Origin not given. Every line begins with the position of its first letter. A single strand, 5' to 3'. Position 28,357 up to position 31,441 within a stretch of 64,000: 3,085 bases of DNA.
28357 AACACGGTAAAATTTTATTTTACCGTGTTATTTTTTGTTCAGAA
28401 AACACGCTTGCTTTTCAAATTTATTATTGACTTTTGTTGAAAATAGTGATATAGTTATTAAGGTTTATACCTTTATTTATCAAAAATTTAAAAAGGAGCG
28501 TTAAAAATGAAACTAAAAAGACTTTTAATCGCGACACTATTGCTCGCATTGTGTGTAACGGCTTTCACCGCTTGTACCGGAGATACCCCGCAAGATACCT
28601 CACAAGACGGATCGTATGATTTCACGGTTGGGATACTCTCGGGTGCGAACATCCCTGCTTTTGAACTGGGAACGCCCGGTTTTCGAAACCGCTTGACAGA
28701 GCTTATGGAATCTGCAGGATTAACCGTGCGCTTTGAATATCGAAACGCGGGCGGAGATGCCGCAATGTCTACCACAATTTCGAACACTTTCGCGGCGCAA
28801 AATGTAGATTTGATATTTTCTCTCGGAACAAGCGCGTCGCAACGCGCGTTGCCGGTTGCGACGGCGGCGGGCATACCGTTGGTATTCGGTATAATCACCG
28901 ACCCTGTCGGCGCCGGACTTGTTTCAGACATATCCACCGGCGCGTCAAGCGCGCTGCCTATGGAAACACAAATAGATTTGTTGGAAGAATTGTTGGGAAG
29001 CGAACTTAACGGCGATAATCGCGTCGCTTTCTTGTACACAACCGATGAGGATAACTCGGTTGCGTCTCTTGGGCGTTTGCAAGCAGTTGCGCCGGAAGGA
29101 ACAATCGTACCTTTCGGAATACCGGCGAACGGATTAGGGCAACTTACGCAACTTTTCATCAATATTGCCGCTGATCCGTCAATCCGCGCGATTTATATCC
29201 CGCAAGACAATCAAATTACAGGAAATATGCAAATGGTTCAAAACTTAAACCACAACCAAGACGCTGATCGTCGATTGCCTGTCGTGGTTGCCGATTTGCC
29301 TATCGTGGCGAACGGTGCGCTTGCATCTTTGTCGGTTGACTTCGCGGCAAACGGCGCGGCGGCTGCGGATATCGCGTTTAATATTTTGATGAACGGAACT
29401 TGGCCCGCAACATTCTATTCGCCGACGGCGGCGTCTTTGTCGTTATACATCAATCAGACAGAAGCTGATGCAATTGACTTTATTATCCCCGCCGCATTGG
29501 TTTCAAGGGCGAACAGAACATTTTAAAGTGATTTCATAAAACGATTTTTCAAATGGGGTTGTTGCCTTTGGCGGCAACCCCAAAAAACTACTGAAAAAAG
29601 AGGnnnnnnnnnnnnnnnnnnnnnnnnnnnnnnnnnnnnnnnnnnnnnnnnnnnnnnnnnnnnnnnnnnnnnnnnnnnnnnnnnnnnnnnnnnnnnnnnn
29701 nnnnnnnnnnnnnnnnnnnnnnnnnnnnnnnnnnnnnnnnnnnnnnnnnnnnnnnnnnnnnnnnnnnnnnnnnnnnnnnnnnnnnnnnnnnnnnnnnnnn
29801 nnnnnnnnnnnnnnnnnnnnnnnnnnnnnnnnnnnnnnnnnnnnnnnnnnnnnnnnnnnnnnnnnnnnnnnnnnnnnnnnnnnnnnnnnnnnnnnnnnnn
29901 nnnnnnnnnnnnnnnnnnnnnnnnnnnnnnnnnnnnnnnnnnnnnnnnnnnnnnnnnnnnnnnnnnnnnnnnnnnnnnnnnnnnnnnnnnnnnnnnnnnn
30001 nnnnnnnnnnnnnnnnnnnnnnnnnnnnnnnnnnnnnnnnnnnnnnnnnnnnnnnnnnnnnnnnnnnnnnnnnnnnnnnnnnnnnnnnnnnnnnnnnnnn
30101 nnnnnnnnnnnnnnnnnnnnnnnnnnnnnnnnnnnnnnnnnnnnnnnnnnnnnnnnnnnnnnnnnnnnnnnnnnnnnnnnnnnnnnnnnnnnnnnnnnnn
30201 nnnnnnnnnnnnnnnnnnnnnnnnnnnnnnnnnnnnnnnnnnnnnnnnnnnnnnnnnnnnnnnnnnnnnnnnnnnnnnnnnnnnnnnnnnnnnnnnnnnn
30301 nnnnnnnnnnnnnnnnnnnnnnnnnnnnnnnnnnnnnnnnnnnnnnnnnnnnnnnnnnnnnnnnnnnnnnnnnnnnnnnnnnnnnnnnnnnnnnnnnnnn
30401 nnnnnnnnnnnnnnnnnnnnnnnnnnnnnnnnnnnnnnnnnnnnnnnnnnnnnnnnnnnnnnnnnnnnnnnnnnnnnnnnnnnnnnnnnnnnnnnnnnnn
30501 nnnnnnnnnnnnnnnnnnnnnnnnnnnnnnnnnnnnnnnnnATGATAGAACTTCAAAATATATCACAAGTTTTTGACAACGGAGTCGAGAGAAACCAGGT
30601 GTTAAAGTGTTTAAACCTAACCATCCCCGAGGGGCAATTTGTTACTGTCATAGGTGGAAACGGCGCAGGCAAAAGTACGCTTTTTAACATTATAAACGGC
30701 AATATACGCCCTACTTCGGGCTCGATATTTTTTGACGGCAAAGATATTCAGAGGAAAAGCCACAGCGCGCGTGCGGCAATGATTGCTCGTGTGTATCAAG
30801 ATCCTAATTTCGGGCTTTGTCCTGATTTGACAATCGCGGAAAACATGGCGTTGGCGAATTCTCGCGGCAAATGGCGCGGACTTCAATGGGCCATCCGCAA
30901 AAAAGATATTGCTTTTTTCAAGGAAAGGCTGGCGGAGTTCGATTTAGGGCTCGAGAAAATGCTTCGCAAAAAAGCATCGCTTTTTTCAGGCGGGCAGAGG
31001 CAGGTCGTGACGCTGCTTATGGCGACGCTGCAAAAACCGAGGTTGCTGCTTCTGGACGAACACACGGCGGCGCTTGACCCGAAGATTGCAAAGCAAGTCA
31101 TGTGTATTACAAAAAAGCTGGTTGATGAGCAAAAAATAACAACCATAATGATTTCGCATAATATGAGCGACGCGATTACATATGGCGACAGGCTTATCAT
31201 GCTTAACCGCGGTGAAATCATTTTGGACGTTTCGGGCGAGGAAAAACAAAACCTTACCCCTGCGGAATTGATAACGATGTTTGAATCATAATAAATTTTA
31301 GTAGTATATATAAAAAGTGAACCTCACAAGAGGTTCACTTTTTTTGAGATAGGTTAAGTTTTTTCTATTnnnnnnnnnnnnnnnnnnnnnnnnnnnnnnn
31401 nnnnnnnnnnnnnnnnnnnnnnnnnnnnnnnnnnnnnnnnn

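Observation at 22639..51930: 29-kb island of giant secreted proteins assembled from a shared domain toolkit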

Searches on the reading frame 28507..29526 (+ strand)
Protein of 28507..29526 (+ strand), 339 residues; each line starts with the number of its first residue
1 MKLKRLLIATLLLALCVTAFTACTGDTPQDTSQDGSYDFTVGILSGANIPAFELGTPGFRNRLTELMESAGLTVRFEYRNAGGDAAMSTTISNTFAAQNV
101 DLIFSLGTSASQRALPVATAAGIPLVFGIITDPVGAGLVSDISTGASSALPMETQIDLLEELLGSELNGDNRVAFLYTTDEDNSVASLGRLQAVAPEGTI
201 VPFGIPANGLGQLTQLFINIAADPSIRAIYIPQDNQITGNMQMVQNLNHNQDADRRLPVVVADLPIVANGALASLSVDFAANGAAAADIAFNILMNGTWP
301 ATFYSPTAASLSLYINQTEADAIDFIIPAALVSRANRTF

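Call 24: search_protein_families(library=pfam, proteins=[window:28507-29526:+], max_evalue=0.001)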
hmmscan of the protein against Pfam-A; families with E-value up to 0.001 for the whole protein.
window:28507-29526:+ (339 aa): 2 families
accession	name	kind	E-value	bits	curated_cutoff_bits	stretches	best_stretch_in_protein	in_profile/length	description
PF04392.18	ABC_sub_bind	-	1.6e-29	103.5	25.9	1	49-337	10-291/293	ABC transporter substrate binding protein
PF13407.12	Peripla_BP_4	-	1.5e-05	25.1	35.1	1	60-278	17-232/258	Periplasmic binding protein domain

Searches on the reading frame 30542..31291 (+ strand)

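Call 24: search_protein_families(library=pfam, proteins=[window:30542-31291:+], max_evalue=0.001)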
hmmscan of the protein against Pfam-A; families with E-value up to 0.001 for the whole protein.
window:30542-31291:+ (249 aa): 4 families
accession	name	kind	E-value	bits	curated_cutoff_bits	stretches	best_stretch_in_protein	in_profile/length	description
PF00005.33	ABC_tran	-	9.2e-31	107.7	25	1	21-176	1-137/137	ABC transporter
PF13304.12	AAA_21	-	1.4e-07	32.3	27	0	145-207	235-299/304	AAA domain, putative AbiEii toxin, Type IV TA system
PF02463.25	SMC_N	-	1.2e-06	28.5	40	1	31-211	24-204/220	RecF/RecN/SMC N terminal domain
PF09818.15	ABC_ATPase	-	0.0001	21.9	23.2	0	26-53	75-101/283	P-loop domain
